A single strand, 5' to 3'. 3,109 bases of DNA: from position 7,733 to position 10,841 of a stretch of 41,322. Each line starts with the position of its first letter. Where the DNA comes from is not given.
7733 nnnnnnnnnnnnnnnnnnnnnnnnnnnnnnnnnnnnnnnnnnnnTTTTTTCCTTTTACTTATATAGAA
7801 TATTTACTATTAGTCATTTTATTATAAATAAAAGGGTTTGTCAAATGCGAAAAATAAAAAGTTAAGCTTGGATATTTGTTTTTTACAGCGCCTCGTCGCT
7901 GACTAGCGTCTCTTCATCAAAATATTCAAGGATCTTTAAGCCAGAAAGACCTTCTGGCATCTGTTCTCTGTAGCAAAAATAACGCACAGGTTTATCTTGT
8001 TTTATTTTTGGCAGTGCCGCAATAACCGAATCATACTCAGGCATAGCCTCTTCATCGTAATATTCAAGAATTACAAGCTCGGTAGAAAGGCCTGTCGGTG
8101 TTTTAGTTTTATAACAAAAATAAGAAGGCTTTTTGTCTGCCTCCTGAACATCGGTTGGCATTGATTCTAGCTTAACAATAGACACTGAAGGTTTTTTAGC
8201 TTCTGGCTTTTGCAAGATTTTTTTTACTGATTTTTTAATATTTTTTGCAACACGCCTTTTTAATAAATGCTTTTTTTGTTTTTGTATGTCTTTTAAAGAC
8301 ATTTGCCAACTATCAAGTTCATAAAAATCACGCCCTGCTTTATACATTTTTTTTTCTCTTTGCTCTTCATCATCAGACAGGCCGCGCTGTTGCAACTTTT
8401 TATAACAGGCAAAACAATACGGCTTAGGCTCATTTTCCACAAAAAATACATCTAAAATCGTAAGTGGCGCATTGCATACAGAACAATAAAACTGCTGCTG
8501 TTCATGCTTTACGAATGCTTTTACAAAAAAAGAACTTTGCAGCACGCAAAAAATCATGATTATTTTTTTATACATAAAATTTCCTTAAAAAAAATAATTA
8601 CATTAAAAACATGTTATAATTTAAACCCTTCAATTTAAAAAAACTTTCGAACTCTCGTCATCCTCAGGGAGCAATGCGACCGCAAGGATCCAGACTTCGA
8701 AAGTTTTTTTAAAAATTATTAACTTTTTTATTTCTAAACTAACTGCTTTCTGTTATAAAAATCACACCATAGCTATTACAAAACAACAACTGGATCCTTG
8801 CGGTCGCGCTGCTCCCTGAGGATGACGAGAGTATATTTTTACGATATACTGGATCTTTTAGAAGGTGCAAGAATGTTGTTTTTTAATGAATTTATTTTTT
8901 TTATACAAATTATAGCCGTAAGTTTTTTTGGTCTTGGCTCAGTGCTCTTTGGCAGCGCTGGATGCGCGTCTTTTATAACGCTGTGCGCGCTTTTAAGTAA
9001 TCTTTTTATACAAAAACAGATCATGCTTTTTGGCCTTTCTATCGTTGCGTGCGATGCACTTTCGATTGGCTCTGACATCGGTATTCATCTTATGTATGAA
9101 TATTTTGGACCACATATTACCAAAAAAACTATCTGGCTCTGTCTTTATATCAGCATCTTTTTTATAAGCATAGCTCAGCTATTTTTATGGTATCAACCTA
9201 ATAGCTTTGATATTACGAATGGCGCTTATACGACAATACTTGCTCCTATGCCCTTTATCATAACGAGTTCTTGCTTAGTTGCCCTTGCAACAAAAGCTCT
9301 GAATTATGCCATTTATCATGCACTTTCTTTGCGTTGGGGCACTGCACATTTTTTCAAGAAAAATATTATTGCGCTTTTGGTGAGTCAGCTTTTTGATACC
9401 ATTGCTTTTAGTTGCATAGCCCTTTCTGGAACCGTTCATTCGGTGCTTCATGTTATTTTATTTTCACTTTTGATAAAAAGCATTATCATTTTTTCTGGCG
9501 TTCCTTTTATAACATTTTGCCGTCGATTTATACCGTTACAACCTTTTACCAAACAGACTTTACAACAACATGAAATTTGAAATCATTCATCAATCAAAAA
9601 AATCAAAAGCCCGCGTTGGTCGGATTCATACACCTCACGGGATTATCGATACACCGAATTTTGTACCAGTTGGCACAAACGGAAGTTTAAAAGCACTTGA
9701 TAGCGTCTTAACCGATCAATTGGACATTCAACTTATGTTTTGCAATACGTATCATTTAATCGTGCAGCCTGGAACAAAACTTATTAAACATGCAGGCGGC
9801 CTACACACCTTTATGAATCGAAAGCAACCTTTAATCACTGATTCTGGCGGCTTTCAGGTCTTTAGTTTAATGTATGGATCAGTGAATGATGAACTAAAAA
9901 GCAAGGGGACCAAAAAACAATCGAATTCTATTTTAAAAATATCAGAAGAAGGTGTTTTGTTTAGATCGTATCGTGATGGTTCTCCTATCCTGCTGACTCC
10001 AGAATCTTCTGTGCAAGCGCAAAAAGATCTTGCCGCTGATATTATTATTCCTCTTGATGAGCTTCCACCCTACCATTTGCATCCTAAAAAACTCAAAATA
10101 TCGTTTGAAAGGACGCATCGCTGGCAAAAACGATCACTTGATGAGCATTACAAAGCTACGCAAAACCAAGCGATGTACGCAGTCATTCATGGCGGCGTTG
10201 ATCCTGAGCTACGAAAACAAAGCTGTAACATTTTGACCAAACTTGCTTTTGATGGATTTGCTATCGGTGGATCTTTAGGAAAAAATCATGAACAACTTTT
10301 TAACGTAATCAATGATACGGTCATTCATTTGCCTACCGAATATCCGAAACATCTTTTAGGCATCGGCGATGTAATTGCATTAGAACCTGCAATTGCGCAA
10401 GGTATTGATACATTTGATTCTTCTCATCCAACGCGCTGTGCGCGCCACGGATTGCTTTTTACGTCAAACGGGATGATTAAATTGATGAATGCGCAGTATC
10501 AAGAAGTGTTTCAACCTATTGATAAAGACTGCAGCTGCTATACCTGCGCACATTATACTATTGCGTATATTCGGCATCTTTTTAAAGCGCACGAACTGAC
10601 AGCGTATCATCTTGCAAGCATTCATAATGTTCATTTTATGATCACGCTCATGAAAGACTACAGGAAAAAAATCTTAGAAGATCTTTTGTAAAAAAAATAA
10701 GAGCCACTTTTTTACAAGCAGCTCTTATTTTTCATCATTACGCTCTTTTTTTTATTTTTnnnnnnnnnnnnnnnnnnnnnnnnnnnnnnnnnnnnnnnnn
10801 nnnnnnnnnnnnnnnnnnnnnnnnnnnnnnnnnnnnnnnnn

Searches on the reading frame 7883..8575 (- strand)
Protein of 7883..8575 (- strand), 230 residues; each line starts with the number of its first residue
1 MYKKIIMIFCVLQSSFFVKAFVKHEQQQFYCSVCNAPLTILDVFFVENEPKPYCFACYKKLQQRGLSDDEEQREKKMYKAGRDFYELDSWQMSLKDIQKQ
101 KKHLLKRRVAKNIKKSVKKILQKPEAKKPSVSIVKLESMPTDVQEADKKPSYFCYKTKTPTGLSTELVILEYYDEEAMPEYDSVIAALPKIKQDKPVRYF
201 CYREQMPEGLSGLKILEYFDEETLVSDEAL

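Call 13: search_protein_families(library=pfam, proteins=[window:7883-8575:-])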
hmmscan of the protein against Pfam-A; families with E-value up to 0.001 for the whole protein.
window:7883-8575:- (230 aa): 1 family
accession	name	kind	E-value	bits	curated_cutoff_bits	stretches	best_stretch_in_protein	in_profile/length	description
PF00412.28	LIM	-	0.00068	20.3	22.9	0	27-60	25-56/58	LIM domain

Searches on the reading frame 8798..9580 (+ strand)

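Call 13: search_protein_families(library=pfam, proteins=[window:8798-9580:+])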
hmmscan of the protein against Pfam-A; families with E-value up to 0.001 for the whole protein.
window:8798-9580:+ (260 aa): 1 family
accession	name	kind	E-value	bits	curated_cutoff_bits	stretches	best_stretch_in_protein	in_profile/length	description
PF02592.20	Vut_1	-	3.1e-18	67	27.2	1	98-239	16-150/152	Putative vitamin uptake transporter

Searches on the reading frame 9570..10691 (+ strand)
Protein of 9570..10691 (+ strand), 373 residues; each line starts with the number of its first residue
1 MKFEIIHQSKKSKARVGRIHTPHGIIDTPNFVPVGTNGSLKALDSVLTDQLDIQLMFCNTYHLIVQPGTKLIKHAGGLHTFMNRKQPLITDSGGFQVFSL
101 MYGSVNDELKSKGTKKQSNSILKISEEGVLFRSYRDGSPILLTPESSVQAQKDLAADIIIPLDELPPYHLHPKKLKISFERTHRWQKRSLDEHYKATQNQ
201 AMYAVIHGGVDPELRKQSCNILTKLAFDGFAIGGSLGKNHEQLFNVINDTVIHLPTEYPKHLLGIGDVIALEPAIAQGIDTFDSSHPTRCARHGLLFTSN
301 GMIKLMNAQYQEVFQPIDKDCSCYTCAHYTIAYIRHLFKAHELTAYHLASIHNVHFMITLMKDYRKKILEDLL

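Call 13: search_protein_families(library=pfam, proteins=[window:9570-10691:+])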
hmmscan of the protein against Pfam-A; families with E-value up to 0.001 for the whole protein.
window:9570-10691:+ (373 aa): 1 family
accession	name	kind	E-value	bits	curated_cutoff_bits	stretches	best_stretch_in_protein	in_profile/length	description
PF01702.25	TGT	-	1.7e-117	393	26.3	1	13-371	2-342/357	Queuine tRNA-ribosyltransferase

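Call 22: find_encoding_contigs(protein=window:9570-10691:+, flank=10000, max_places=6)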
Protein window:9570-10691:+ (373 aa): no gene with exactly this product is on record in the collection.
